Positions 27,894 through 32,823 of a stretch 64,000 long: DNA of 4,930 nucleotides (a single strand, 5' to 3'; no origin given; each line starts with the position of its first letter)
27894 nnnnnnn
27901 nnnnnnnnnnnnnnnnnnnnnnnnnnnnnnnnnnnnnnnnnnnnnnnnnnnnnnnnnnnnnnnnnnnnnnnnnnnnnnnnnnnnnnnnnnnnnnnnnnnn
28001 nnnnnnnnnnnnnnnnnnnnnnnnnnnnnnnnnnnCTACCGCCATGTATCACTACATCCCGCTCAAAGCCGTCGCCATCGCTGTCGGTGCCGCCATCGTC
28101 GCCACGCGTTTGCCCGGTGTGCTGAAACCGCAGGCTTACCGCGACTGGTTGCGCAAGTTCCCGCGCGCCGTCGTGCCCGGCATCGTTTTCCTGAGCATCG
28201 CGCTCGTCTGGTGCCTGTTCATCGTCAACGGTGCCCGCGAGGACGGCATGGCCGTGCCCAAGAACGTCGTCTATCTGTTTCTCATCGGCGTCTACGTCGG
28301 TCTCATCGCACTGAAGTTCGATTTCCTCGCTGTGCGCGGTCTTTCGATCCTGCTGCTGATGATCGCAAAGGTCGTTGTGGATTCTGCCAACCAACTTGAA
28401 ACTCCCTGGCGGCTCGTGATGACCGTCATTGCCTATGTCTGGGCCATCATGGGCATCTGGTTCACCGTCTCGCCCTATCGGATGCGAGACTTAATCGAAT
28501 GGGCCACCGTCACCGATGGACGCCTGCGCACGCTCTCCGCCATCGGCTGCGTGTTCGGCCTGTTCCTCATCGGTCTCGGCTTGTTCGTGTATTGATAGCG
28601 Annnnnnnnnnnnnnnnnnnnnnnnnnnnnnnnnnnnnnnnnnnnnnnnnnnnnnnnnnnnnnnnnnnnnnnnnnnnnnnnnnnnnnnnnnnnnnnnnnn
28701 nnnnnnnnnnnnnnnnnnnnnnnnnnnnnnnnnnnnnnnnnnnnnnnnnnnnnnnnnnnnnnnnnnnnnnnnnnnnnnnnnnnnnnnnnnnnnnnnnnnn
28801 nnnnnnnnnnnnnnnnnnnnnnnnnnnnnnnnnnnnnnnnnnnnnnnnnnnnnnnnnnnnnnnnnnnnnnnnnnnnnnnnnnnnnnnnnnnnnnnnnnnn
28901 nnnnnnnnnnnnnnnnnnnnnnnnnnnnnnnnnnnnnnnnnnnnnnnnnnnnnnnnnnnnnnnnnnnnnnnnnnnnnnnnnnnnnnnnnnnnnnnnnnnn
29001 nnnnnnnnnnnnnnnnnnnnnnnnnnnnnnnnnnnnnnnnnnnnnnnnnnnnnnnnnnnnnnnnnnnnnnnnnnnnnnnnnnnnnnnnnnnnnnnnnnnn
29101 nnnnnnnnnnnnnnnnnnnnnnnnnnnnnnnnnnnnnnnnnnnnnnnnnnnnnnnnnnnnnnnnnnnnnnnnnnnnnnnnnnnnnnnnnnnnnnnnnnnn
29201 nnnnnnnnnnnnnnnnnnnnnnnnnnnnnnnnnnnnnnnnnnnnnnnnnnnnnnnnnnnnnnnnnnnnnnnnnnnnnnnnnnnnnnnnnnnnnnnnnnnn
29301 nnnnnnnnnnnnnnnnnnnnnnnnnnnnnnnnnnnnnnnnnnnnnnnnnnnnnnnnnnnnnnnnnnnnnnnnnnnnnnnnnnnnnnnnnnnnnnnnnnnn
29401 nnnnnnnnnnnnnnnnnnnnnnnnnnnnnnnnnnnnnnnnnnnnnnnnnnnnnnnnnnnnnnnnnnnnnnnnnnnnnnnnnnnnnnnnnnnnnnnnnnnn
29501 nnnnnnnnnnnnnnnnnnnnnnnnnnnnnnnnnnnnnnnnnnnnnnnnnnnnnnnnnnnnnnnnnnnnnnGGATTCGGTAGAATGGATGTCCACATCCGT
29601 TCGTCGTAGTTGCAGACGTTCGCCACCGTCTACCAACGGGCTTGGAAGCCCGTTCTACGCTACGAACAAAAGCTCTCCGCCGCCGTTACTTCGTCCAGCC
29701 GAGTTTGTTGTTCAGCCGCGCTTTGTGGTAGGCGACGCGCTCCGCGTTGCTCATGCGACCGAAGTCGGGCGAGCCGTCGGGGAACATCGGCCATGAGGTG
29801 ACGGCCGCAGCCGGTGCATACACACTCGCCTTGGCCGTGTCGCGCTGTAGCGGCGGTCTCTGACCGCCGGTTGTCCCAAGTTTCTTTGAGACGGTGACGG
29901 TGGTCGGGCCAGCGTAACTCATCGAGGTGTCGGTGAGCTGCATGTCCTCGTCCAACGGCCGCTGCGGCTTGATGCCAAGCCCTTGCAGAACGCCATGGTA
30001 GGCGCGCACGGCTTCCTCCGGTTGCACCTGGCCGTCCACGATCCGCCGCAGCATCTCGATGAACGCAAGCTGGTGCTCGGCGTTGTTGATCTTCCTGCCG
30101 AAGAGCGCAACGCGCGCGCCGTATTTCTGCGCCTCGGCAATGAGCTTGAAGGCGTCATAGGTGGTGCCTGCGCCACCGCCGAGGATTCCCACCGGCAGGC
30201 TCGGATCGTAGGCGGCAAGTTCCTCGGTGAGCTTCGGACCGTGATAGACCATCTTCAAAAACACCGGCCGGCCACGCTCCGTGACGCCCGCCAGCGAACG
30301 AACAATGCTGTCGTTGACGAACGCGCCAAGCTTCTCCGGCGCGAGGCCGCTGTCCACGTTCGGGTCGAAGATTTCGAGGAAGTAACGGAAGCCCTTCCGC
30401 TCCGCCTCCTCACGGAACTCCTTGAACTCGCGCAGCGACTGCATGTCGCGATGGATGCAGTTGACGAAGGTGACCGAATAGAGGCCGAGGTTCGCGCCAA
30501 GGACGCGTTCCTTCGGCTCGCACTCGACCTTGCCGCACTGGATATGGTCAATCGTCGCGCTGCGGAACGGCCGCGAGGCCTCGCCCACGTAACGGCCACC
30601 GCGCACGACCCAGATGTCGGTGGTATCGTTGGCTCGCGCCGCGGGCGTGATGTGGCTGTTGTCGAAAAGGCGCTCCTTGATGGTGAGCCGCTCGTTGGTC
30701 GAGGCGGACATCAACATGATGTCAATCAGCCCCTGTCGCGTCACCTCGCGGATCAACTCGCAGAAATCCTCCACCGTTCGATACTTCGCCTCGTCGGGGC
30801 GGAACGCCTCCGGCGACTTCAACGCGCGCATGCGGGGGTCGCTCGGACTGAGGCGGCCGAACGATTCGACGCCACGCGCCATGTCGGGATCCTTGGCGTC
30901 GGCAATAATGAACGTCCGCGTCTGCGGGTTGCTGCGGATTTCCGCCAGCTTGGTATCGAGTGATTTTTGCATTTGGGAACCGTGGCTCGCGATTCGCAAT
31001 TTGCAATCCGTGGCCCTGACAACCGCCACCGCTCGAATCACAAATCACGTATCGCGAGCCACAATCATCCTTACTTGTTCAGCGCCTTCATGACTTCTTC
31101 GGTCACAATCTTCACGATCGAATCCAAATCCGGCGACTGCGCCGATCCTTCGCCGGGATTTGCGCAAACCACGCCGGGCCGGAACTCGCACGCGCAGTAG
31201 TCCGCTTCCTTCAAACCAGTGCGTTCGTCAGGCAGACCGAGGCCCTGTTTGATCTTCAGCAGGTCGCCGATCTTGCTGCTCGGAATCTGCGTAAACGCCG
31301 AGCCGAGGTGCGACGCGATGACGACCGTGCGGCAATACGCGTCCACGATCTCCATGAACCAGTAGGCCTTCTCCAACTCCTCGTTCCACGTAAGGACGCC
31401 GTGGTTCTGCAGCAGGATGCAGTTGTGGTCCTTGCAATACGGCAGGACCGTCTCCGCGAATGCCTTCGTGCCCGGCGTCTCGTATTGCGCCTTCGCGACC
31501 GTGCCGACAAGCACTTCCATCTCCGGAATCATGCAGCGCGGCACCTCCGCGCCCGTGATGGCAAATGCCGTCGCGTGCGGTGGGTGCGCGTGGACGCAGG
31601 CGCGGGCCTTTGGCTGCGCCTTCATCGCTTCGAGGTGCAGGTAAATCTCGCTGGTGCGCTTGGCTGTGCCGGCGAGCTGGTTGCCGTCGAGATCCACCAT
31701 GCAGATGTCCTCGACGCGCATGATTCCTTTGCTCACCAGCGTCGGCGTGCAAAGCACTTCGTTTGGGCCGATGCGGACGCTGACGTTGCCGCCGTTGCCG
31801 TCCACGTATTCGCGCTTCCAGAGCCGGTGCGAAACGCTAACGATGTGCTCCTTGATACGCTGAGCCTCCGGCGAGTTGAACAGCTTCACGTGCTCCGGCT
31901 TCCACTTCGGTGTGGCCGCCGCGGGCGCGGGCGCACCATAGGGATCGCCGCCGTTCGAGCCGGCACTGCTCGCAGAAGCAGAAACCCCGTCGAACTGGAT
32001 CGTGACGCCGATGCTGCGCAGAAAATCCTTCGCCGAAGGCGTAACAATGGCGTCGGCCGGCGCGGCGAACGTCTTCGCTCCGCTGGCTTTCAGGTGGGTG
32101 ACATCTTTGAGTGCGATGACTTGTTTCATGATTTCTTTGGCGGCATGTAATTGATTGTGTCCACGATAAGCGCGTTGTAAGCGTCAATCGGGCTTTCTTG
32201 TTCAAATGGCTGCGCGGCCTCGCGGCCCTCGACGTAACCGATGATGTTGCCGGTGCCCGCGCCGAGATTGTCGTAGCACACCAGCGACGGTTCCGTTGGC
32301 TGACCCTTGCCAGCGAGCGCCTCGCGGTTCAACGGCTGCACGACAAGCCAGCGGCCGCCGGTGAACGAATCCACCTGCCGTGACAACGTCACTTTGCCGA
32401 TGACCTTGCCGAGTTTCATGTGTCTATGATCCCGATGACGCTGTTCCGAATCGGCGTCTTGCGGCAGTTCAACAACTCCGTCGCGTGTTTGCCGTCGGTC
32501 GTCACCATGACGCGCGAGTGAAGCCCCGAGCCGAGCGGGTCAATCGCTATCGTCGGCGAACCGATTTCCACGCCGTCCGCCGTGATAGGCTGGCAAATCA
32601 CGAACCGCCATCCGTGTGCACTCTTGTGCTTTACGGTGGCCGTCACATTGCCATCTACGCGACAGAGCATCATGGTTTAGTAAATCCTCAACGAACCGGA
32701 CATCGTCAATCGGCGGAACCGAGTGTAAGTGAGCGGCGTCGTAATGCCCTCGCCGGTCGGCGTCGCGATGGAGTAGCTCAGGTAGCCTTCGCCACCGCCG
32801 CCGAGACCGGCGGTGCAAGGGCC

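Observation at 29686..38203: Complete Planctomycete/Verrucomicrobia-type (PVM-like) bacterial microcompartment operon with divergent DeoR regulator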

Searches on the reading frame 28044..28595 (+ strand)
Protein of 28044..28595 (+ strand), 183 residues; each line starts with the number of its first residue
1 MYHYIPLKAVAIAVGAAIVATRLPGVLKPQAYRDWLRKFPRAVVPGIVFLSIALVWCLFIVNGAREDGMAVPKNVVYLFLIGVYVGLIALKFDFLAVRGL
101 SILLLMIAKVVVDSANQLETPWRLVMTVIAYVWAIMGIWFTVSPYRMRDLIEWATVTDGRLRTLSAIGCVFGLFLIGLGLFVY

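Call 4: search_protein_families(library=pfam, proteins=[window:28044-28595:+])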
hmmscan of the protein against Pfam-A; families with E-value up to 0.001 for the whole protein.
window:28044-28595:+ (183 aa): 0 families

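Call 48: search_protein_families(library=pfam, proteins=[window:28044-28595:+], max_evalue=10)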
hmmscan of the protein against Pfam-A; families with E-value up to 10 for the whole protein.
window:28044-28595:+ (183 aa): 1 family
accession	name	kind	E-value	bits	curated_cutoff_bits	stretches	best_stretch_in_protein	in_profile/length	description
PF09838.14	DUF2065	-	0.0021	18.5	24.3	1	126-177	2-54/56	Uncharacterized protein conserved in bacteria (DUF2065)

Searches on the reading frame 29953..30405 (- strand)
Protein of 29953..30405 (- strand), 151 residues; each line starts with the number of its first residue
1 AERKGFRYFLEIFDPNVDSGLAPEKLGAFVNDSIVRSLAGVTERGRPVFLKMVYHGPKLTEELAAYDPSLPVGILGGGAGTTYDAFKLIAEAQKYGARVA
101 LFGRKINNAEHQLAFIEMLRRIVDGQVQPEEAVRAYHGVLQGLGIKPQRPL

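Call 70: search_solved_structures(query=window:29953-30405:-, max_evalue=10, show_alignments=5)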
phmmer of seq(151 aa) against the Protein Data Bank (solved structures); distinct sequences matched with E-value up to 10: 5.
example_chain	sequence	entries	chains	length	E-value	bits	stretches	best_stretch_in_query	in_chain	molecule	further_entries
5k8c_A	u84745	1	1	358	0.45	13.9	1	58-90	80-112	3-deoxy-alpha-D-manno-octulosonate 8-oxidase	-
3pud_A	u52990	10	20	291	1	12.7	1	25-114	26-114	Dihydrodipicolinate synthase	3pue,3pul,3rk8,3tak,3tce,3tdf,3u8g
6xgs_A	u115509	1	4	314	1.2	12.4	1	68-123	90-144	4-hydroxy-tetrahydrodipicolinate synthase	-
3gkf_O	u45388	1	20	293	1.4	12.2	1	52-136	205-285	Aldolase lsrF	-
3glc_A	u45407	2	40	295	1.5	12.2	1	52-136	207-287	Aldolase lsrF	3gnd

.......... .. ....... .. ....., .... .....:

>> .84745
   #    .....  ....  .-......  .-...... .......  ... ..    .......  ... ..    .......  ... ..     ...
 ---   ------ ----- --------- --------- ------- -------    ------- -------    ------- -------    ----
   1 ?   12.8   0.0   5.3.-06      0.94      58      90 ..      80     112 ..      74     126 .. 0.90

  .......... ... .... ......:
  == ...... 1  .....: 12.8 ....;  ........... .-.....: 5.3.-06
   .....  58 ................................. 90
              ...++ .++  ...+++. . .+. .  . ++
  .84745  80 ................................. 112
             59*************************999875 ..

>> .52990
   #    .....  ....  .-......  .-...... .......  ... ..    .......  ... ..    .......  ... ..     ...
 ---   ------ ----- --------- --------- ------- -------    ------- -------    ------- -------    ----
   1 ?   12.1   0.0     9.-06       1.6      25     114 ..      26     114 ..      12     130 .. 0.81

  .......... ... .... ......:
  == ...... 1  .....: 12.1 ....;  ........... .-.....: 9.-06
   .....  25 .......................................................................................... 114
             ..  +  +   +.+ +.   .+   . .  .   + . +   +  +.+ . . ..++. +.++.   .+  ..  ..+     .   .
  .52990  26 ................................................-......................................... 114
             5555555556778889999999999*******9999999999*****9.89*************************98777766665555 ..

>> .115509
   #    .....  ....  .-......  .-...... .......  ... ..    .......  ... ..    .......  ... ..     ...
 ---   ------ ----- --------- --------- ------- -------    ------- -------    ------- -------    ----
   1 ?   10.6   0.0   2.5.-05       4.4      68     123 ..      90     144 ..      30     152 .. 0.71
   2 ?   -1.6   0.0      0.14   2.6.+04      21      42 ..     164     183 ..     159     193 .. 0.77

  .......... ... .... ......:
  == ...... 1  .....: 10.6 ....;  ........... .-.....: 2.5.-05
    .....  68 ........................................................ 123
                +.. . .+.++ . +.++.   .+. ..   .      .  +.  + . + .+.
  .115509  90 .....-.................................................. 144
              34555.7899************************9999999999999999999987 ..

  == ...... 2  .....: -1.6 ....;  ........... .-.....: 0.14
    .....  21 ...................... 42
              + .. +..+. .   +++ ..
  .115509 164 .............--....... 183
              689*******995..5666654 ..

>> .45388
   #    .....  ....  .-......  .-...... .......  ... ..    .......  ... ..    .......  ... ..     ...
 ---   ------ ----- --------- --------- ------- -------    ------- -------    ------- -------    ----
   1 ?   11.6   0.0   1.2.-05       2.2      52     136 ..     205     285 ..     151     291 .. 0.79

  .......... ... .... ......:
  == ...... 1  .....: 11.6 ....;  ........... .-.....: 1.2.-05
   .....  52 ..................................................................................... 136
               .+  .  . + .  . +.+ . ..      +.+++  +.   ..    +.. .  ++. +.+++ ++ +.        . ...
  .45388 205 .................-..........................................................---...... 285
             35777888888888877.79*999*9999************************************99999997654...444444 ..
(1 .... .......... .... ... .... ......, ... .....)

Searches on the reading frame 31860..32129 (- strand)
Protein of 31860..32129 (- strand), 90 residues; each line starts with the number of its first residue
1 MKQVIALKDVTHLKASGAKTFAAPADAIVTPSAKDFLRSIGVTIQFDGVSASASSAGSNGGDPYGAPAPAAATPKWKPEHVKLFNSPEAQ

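Call 48: search_protein_families(library=pfam, proteins=[window:31860-32129:-], max_evalue=10)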
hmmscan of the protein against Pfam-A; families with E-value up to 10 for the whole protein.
seq(90 aa): 0 families

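Call 56: search_protein_families(library=ncbifam, proteins=[window:31860-32129:-], max_evalue=10)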
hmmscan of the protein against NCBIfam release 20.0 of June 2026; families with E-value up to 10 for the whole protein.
seq(90 aa): 3 families
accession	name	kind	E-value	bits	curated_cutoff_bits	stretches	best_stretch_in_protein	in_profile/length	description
TIGR02536.1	eut_hyp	hypoth_equivalog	1.4e-06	28.1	152.6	1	2-41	162-201/207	TIGR02536 family ethanolamine utilization protein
NF012001.0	PRK15457.1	equivalog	0.028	14.1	193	1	1-56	1-57/233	ethanolamine utilization acetate kinase EutQ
NF011595.0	PRK15020.1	equivalog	0.22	10.5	226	1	12-46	14-47/267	ethanolamine utilization cob(I)yrinic acid a,c-diamide adenosyltransferase EutT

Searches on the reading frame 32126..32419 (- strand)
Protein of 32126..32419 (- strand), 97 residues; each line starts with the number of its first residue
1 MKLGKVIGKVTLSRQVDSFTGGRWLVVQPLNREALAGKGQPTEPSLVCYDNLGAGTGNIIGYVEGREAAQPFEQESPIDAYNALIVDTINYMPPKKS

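Call 3: search_protein_families(library=pfam, proteins=[window:32126-32419:-])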
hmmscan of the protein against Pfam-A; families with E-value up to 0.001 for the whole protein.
window:32126-32419:- (97 aa): 1 family
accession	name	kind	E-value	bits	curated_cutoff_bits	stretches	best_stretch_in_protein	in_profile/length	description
PF03319.19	EutN_CcmL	-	1.4e-19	70.8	25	1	1-87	1-83/83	Ethanolamine utilisation protein EutN/carboxysome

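Call 6: search_protein_families(library=ncbifam, proteins=[window:32126-32419:-])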
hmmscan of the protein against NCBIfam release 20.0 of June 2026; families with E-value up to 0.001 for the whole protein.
window:32126-32419:- (97 aa): 2 families
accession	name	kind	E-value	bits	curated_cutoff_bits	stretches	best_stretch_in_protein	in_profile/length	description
NF053795.1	beta_CO2some_L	equivalog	9.3e-10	38.8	125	1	1-90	1-86/99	beta-carboxysome shell vertex protein CcmL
NF011992.0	PRK15448.1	equivalog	4.3e-06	26.8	118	1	1-89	1-85/95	ethanolamine utilization microcompartment protein EutN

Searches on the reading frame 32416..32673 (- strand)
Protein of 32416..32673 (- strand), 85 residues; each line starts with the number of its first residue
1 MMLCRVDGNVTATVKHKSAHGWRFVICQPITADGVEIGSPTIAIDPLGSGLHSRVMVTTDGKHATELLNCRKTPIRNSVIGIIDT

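Call 3: search_protein_families(library=pfam, proteins=[window:32416-32673:-])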
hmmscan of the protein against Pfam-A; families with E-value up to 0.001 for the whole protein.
window:32416-32673:- (85 aa): 1 family
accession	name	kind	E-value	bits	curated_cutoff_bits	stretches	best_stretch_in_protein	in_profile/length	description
PF03319.19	EutN_CcmL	-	1.9e-21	76.8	25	1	1-84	1-83/83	Ethanolamine utilisation protein EutN/carboxysome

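Call 6: search_protein_families(library=ncbifam, proteins=[window:32416-32673:-])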
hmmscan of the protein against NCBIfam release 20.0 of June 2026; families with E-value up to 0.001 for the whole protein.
window:32416-32673:- (85 aa): 2 families
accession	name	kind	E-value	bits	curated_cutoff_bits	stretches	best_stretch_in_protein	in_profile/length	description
NF053795.1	beta_CO2some_L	equivalog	1.7e-13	50.8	125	1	1-85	1-84/99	beta-carboxysome shell vertex protein CcmL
NF011992.0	PRK15448.1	equivalog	8.6e-07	29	118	1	1-84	1-83/95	ethanolamine utilization microcompartment protein EutN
